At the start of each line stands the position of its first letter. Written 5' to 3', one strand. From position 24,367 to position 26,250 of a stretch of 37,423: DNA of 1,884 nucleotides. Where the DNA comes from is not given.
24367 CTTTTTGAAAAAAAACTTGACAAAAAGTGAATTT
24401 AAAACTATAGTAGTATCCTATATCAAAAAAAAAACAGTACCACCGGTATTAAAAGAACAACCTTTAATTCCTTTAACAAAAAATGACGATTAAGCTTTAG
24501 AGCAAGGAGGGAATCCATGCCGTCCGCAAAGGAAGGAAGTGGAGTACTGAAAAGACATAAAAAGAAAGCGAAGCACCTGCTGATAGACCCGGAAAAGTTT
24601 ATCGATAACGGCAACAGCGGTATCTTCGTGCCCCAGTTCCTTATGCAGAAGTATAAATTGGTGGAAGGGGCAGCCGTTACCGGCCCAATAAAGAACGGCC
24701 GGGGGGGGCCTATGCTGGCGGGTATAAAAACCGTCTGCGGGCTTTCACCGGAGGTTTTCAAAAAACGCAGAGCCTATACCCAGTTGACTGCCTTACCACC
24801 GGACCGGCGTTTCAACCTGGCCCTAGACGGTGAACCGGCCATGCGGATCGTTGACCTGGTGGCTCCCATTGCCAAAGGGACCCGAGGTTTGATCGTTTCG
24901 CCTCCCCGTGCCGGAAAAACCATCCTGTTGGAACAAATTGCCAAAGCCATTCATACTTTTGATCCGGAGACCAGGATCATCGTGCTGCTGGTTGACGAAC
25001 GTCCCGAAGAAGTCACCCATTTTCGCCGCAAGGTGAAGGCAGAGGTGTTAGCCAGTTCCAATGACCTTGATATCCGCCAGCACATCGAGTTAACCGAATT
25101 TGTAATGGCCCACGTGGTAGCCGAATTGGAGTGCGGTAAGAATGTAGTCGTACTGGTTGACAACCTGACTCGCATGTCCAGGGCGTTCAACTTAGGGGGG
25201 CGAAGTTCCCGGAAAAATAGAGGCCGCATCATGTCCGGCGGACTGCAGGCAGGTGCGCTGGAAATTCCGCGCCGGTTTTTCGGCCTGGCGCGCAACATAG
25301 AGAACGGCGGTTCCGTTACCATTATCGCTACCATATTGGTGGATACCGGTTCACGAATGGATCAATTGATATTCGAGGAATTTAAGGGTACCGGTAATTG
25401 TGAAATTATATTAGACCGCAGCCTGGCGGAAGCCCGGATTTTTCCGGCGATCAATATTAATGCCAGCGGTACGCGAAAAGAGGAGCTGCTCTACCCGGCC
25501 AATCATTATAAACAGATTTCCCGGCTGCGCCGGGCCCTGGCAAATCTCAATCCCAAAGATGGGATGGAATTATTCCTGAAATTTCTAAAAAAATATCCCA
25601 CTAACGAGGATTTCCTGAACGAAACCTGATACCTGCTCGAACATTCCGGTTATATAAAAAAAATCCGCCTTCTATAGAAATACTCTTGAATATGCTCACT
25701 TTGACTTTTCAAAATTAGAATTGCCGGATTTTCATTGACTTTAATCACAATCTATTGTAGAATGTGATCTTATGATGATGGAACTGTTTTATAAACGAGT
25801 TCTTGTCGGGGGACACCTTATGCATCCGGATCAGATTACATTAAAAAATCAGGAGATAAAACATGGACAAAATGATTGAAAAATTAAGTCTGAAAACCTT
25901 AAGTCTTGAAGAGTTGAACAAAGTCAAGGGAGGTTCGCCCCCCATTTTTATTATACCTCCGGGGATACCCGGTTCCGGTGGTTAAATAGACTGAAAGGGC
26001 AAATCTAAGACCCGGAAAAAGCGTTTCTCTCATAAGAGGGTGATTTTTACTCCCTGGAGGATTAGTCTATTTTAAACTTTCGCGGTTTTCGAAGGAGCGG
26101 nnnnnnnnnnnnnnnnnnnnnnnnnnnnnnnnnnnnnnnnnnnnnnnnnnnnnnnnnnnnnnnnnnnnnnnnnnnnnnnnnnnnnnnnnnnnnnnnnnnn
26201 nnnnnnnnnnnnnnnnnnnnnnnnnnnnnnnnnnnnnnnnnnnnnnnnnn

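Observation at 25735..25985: Unannotated 40-codon double-glycine-leader peptide gene with its own consensus promoter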

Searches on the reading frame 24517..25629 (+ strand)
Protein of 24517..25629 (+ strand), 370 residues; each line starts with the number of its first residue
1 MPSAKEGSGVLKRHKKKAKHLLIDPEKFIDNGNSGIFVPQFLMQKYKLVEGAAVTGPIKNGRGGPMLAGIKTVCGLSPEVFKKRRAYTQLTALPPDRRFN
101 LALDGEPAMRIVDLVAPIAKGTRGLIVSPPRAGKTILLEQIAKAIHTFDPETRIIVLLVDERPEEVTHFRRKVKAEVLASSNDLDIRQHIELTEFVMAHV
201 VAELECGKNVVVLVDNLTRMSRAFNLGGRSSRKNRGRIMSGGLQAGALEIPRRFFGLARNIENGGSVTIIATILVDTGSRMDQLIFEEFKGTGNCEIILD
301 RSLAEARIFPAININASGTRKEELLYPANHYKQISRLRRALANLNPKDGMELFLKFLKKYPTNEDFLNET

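Call 41: search_protein_families(library=pfam, proteins=[window:24517-25629:+], max_evalue=0.0001)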
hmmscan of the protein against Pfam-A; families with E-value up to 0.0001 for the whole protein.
window:24517-25629:+ (370 aa): 1 family
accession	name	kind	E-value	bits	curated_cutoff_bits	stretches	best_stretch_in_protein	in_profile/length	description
PF00006.31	ATP-synt_ab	-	1.6e-21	77.3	29.5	1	109-317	2-211/213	ATP synthase alpha/beta family, nucleotide-binding domain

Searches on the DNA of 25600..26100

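Call 15: search_rna_families(source=window, start=25600, end=26100, threshold=evalue, max_evalue=10)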
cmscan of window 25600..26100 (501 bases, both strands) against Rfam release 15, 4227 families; matches with E-value up to 10: 5.
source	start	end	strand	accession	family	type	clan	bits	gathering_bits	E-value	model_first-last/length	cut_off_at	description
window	25662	25721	-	RF02296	TtnuCD20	Gene; snRNA; snoRNA; CD-box;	-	15.6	80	8.1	1-66/66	no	Tetrahymena snoRNA TtnuCD20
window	25856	25945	+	RF01051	c-di-GMP-I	Cis-reg; riboswitch;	CL00126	14.8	35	2.7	1-87/87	no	c-di-GMP-I riboswitch aptamer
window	25729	25781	+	RF00735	mir-367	Gene; miRNA;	-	14.8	54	3.3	1-68/68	no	mir-367 microRNA precursor family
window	25765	25833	+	RF00342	snoZ40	Gene; snRNA; snoRNA; CD-box;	-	14.5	50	6.8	1-73/73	no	Small nucleolar RNA Z40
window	25768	25798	+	RF01135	sR24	Gene; snRNA; snoRNA; CD-box;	-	13.3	36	3.5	1-55/55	no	Small nucleolar RNA sR24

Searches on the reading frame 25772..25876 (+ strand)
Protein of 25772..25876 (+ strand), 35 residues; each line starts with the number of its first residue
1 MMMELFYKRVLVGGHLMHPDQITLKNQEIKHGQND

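Call 4: search_protein_families(library=ncbifam, proteins=[window:25772-25876:+], max_evalue=10)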
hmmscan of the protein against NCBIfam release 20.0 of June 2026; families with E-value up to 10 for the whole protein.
seq(35 aa): 0 families

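Call 5: search_protein_families(library=pfam, proteins=[window:25772-25876:+], max_evalue=10)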
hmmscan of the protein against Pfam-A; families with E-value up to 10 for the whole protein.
seq(35 aa): 0 families
